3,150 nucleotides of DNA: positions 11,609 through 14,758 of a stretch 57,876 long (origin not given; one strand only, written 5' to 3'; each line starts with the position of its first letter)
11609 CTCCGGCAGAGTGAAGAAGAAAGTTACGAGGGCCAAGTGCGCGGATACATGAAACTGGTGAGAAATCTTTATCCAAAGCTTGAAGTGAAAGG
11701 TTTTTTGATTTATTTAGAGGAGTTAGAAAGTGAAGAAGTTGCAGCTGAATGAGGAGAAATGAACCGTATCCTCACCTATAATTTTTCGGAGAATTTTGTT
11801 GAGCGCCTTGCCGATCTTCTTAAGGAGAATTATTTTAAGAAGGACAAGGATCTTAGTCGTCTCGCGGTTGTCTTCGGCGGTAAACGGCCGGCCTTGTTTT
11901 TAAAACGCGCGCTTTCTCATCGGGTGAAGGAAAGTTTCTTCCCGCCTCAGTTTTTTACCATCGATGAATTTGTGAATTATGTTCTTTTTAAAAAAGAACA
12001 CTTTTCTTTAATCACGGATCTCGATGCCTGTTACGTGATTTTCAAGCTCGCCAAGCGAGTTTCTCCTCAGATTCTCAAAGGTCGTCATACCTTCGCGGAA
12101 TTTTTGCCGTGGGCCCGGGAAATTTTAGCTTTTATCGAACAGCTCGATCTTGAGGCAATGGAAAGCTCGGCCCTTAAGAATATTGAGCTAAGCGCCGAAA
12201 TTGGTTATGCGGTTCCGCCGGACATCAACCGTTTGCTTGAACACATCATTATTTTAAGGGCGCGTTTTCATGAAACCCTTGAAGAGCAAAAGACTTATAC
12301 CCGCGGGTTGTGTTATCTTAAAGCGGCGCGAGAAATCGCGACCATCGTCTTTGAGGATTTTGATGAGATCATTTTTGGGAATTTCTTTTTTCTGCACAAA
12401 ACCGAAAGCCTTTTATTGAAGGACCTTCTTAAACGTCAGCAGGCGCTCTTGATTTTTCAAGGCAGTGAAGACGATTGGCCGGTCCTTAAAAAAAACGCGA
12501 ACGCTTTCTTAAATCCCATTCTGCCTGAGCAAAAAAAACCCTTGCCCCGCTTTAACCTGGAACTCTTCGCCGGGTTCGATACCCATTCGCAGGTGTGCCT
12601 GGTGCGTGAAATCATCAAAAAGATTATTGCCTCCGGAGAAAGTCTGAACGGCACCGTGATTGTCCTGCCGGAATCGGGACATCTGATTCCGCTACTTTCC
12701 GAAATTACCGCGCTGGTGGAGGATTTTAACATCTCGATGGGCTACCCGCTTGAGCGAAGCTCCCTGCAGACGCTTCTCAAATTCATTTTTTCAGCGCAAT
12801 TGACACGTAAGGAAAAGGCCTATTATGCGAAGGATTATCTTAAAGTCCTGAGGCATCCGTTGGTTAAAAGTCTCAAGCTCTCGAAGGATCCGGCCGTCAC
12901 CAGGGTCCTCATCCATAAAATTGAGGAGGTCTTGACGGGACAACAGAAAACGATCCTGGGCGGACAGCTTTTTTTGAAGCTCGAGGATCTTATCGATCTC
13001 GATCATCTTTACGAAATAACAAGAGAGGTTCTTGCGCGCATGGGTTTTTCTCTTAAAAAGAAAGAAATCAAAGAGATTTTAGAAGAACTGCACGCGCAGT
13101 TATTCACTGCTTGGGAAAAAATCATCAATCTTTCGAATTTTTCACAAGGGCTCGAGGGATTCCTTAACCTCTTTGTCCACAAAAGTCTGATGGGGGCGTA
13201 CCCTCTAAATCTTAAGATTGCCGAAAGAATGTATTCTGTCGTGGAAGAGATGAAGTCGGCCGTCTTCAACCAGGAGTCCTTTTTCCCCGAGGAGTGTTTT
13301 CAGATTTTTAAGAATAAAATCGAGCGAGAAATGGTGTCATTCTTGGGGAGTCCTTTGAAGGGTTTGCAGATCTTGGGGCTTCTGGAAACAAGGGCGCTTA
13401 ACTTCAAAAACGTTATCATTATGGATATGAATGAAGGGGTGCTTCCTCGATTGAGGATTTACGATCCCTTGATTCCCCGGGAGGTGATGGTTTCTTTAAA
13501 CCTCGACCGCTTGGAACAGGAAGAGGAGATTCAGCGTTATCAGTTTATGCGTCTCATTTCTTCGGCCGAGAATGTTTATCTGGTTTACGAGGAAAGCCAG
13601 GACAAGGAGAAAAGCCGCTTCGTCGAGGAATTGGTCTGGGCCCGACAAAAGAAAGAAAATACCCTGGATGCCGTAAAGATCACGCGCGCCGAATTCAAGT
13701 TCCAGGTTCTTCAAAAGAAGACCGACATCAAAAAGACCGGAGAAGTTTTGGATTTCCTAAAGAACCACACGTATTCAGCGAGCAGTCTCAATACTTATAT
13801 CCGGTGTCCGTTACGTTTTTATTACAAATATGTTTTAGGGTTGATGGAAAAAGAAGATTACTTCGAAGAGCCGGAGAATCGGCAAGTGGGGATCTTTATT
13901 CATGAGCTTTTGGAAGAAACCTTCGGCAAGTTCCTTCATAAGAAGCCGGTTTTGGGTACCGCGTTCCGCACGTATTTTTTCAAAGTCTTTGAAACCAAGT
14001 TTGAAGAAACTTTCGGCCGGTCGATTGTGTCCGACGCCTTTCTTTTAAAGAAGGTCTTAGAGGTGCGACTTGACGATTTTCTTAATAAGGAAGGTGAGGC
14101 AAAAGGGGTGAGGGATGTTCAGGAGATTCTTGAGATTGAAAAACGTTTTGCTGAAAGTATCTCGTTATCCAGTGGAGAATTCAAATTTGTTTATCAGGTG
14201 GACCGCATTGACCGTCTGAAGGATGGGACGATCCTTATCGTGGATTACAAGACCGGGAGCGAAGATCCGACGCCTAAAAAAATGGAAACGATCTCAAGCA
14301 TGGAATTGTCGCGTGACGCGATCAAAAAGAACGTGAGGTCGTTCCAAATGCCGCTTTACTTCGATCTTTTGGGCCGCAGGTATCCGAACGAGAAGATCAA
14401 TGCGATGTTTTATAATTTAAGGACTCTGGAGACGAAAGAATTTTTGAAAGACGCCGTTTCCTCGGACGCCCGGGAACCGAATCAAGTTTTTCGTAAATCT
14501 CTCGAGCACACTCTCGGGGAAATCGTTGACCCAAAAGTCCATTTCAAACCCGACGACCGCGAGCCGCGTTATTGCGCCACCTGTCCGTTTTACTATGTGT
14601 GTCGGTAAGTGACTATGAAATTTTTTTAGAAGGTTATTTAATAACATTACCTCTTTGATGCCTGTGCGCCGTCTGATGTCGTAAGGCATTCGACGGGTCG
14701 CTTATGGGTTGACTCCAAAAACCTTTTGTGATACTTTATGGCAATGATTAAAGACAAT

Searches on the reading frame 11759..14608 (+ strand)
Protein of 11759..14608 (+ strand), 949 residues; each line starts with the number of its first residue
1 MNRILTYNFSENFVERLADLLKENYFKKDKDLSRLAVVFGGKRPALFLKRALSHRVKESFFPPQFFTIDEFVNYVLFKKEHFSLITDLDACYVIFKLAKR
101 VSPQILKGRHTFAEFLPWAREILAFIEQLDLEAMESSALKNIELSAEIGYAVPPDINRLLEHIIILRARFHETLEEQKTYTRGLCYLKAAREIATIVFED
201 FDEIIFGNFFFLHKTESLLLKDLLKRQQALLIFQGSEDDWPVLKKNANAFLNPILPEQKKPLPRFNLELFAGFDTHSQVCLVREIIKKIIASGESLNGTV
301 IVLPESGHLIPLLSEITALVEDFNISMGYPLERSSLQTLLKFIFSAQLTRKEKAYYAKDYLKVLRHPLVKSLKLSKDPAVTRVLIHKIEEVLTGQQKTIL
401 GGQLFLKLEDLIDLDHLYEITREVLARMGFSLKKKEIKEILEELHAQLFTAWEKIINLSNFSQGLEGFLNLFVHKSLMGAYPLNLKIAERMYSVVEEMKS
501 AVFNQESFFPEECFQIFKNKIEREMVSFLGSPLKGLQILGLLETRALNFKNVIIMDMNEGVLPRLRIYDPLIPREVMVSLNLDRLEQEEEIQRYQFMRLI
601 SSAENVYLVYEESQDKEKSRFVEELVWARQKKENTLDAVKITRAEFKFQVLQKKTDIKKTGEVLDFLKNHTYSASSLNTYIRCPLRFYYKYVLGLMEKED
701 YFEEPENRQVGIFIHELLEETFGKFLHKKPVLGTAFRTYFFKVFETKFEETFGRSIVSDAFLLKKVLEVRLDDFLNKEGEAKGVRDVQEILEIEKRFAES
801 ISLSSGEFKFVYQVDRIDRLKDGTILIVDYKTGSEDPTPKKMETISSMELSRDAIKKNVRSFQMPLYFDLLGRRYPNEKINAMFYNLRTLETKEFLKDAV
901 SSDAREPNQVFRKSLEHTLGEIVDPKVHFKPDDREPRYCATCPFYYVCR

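Call 63: search_protein_families(library=pfam, proteins=[window:11759-14608:+], max_evalue=0.00001)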
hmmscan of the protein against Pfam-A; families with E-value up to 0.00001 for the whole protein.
window:11759-14608:+ (949 aa): 1 family
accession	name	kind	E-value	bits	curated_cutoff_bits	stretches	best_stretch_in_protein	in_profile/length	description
PF12705.13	PDDEXK_1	-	2e-31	110.3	22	1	672-949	2-247/247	PD-(D/E)XK nuclease superfamily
